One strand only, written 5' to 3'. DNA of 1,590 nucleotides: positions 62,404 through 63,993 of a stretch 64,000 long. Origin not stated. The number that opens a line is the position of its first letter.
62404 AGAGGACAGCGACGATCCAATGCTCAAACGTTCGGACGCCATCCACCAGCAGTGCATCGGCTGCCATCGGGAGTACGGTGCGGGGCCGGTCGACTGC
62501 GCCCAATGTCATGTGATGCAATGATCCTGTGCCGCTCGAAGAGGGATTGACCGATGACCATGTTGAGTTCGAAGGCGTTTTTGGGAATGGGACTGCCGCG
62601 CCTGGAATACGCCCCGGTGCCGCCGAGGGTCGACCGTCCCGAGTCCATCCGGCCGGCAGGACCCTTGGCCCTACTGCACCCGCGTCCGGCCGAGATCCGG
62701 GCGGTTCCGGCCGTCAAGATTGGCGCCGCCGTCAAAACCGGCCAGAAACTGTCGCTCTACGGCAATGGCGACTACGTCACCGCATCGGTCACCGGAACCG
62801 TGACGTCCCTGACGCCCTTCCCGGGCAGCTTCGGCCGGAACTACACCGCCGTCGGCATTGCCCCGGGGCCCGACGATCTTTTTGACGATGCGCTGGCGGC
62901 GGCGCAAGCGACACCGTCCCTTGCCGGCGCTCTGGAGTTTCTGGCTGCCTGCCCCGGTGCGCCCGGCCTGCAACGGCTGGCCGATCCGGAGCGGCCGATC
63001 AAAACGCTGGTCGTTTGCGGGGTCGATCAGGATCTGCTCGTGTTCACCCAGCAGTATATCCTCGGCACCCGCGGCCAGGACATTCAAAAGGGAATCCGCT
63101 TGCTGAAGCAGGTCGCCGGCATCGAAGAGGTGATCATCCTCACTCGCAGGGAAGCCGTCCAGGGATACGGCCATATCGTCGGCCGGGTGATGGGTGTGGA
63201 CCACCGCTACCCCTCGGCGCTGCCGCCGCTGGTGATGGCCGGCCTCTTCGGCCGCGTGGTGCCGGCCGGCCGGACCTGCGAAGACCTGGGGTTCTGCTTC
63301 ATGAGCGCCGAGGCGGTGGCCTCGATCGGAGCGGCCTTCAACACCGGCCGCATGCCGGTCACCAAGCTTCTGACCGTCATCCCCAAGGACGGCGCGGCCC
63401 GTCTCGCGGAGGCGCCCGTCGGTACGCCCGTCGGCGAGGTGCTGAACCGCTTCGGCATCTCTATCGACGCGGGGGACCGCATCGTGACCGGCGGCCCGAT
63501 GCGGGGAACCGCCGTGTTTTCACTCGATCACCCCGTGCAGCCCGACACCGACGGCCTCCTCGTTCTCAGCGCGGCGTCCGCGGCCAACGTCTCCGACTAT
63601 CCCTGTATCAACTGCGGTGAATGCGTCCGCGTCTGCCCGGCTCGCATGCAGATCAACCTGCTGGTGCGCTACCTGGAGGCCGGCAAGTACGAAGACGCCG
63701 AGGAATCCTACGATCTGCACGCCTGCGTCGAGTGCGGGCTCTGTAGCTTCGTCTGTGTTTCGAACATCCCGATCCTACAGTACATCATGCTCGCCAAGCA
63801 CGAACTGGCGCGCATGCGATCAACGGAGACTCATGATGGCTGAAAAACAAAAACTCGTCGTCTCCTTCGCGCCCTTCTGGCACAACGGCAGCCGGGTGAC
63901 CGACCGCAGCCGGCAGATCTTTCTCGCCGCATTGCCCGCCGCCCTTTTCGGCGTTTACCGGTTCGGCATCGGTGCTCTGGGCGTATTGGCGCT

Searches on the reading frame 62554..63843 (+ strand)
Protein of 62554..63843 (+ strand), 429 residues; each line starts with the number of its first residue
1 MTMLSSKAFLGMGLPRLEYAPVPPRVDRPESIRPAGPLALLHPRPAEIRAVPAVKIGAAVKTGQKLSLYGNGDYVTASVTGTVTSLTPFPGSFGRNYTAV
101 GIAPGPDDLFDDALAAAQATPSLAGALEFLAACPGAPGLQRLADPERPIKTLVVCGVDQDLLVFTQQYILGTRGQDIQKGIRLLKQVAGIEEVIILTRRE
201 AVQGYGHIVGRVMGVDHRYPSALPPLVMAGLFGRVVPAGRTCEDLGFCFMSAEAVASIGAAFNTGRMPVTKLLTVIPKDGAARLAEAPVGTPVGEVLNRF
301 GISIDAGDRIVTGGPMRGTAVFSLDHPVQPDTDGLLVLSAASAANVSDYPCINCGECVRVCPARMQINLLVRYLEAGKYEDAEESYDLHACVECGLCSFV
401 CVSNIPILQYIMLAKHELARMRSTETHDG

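Call 3: search_protein_families(library=pfam, proteins=[window:62554-63843:+], max_evalue=0.01)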
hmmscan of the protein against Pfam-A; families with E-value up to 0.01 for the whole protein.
window:62554-63843:+ (429 aa): 13 families
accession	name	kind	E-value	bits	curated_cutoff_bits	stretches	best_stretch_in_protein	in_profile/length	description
PF13534.11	Fer4_17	-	2.4e-07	31.6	22.2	1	351-405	2-60/61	4Fe-4S dicluster domain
PF12838.12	Fer4_7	-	6.3e-07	30.2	27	1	351-404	2-51/52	4Fe-4S dicluster domain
PF13187.11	Fer4_9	-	1.6e-06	28.5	27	1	351-404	2-50/52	4Fe-4S dicluster domain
PF13237.11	Fer4_10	-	1.7e-06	28.3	25.5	1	350-401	8-52/53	4Fe-4S dicluster domain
PF12837.12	Fer4_6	-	4.5e-06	26.8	25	1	347-363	5-21/24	4Fe-4S binding domain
PF13183.11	Fer4_8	-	7.4e-06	26.9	27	1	350-405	4-68/68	4Fe-4S dicluster domain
PF00037.32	Fer4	-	3.1e-05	24.1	21.1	1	351-363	8-20/24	4Fe-4S binding domain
PF01512.22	Complex1_51K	-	5.7e-05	23.5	31.2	1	144-258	22-148/150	Nuo51 FMN-binding domain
PF14697.11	Fer4_21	-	0.00012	22.6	35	1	344-401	1-51/59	4Fe-4S dicluster domain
PF12797.12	Fer4_2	-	0.00019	21.6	24.5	0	350-363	9-22/22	4Fe-4S binding domain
PF14691.11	Fer4_20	-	0.003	17.8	25.8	0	350-401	23-75/113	Dihydroprymidine dehydrogenase domain II, 4Fe-4S cluster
PF13375.12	RnfC_N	-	0.0032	17.9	25.6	1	50-103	42-97/101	RnfC Barrel sandwich hybrid domain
PF13746.11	Fer4_18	-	0.0035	17.9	27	0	349-367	59-77/114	4Fe-4S dicluster domain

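Call 4: search_protein_families(library=ncbifam, proteins=[window:62554-63843:+], max_evalue=0.01)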
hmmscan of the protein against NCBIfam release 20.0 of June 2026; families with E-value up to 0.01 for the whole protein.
window:62554-63843:+ (429 aa): 25 families
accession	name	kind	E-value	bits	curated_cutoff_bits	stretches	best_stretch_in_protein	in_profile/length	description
TIGR01945.1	rnfC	subfamily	2.2e-49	168.2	245.95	1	50-420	43-433/435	RnfABCDGE type electron transport complex subunit C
NF003454.1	PRK05035.1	equivalog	2.1e-44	152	345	1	50-423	45-440/556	electron transport complex subunit RsxC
NF041837.1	rnfC_Methano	equivalog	1.8e-26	93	650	1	218-422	227-430/438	Rnf electron transport complex subunit RnfC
NF003761.0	PRK05352.1-4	equivalog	1.4e-15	57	450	2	140-321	138-312/449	Na(+)-translocating NADH-quinone reductase subunit A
TIGR00314.1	cdhA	equivalog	6.5e-08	30.8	781.3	1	350-420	400-468/784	CO dehydrogenase/acetyl-CoA synthase complex subunit alpha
TIGR04481.1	PR_assoc_PrdC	equivalog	2.7e-07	29.8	490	1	219-339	183-306/425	proline reductase-associated electron transfer protein PrdC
TIGR01971.1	NuoI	subfamily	2e-06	27.4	113.05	1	350-404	43-96/121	NADH-quinone oxidoreductase, chain I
TIGR02512.1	FeFe_hydrog_A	subfamily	6.9e-06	25.2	405.95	1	350-402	8-63/375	[FeFe] hydrogenase, group A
TIGR01936.1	nqrA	equivalog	3.9e-05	22.7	321.05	0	344-409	367-433/446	NADH:ubiquinone reductase (Na(+)-transporting) subunit A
NF042909.1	FMH_DH_FwdF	exception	6.3e-05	22.2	375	1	347-404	13-70/336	tungsten-dependent formylmethanofuran dehydrogenase subunit FwdF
NF058577.1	FdxA_fam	equivalog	0.00015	21.9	65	0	348-363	35-50/52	4Fe-4S ferredoxin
NF004538.0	PRK05888.1-4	equivalog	0.00016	21.3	135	1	349-404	61-115/162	NADH-quinone oxidoreductase subunit NuoI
NF005746.0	PRK07570.1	subfamily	0.00024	20.5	243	0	322-363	130-171/250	succinate dehydrogenase/fumarate reductase iron-sulfur subunit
TIGR03290.1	CoB_CoM_SS_C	equivalog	0.00026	21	160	1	351-420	4-77/144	CoB--CoM heterodisulfide reductase subunit C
NF045670.1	quin_L_LdhH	equivalog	0.00029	19.3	800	1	346-381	351-386/706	L-lactate dehydrogenase (quinone) large subunit LdhH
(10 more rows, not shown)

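Call 10: search_solved_structures(query=window:62554-63843:+, max_evalue=0.001, show_alignments=3)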
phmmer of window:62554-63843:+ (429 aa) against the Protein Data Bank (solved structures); distinct sequences matched with E-value up to 0.001: 9.
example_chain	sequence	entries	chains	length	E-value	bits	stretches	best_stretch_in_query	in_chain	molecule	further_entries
9eri_C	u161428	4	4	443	1.7e-31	112.6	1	50-422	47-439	Na(+)-translocating ferredoxin:NAD(+) oxidoreductase complex subunit C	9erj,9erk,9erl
8ahx_C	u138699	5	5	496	8.1e-30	107.1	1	45-423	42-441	Ion-translocating oxidoreductase complex subunit C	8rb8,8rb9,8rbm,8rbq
7zc6_C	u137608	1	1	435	1.1e-26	96.7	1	33-419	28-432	RnfC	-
31ox_C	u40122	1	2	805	7e-08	34.8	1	331-414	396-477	Acetyl-CoA decarbonylase/synthase complex subunit alpha 2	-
3cf4_A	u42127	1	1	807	4e-05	25.7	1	349-419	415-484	Acetyl-CoA decarboxylase/synthase alpha subunit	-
9c0q_A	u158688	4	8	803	9.1e-05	24.6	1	349-414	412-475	Acetyl-CoA decarbonylase/synthase complex subunit alpha 2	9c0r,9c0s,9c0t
8riu_A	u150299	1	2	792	0.00011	24.4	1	350-420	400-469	Acetyl-CoA decarbonylase/synthase complex subunit alpha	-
9sw6_H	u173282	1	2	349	0.00019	23.5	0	340-402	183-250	Tungsten formylmethanofuran dehydrogenase, subunit F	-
5t5i_F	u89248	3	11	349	0.0004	22.4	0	341-402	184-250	Tungsten formylmethanofuran dehydrogenase subunit fwdF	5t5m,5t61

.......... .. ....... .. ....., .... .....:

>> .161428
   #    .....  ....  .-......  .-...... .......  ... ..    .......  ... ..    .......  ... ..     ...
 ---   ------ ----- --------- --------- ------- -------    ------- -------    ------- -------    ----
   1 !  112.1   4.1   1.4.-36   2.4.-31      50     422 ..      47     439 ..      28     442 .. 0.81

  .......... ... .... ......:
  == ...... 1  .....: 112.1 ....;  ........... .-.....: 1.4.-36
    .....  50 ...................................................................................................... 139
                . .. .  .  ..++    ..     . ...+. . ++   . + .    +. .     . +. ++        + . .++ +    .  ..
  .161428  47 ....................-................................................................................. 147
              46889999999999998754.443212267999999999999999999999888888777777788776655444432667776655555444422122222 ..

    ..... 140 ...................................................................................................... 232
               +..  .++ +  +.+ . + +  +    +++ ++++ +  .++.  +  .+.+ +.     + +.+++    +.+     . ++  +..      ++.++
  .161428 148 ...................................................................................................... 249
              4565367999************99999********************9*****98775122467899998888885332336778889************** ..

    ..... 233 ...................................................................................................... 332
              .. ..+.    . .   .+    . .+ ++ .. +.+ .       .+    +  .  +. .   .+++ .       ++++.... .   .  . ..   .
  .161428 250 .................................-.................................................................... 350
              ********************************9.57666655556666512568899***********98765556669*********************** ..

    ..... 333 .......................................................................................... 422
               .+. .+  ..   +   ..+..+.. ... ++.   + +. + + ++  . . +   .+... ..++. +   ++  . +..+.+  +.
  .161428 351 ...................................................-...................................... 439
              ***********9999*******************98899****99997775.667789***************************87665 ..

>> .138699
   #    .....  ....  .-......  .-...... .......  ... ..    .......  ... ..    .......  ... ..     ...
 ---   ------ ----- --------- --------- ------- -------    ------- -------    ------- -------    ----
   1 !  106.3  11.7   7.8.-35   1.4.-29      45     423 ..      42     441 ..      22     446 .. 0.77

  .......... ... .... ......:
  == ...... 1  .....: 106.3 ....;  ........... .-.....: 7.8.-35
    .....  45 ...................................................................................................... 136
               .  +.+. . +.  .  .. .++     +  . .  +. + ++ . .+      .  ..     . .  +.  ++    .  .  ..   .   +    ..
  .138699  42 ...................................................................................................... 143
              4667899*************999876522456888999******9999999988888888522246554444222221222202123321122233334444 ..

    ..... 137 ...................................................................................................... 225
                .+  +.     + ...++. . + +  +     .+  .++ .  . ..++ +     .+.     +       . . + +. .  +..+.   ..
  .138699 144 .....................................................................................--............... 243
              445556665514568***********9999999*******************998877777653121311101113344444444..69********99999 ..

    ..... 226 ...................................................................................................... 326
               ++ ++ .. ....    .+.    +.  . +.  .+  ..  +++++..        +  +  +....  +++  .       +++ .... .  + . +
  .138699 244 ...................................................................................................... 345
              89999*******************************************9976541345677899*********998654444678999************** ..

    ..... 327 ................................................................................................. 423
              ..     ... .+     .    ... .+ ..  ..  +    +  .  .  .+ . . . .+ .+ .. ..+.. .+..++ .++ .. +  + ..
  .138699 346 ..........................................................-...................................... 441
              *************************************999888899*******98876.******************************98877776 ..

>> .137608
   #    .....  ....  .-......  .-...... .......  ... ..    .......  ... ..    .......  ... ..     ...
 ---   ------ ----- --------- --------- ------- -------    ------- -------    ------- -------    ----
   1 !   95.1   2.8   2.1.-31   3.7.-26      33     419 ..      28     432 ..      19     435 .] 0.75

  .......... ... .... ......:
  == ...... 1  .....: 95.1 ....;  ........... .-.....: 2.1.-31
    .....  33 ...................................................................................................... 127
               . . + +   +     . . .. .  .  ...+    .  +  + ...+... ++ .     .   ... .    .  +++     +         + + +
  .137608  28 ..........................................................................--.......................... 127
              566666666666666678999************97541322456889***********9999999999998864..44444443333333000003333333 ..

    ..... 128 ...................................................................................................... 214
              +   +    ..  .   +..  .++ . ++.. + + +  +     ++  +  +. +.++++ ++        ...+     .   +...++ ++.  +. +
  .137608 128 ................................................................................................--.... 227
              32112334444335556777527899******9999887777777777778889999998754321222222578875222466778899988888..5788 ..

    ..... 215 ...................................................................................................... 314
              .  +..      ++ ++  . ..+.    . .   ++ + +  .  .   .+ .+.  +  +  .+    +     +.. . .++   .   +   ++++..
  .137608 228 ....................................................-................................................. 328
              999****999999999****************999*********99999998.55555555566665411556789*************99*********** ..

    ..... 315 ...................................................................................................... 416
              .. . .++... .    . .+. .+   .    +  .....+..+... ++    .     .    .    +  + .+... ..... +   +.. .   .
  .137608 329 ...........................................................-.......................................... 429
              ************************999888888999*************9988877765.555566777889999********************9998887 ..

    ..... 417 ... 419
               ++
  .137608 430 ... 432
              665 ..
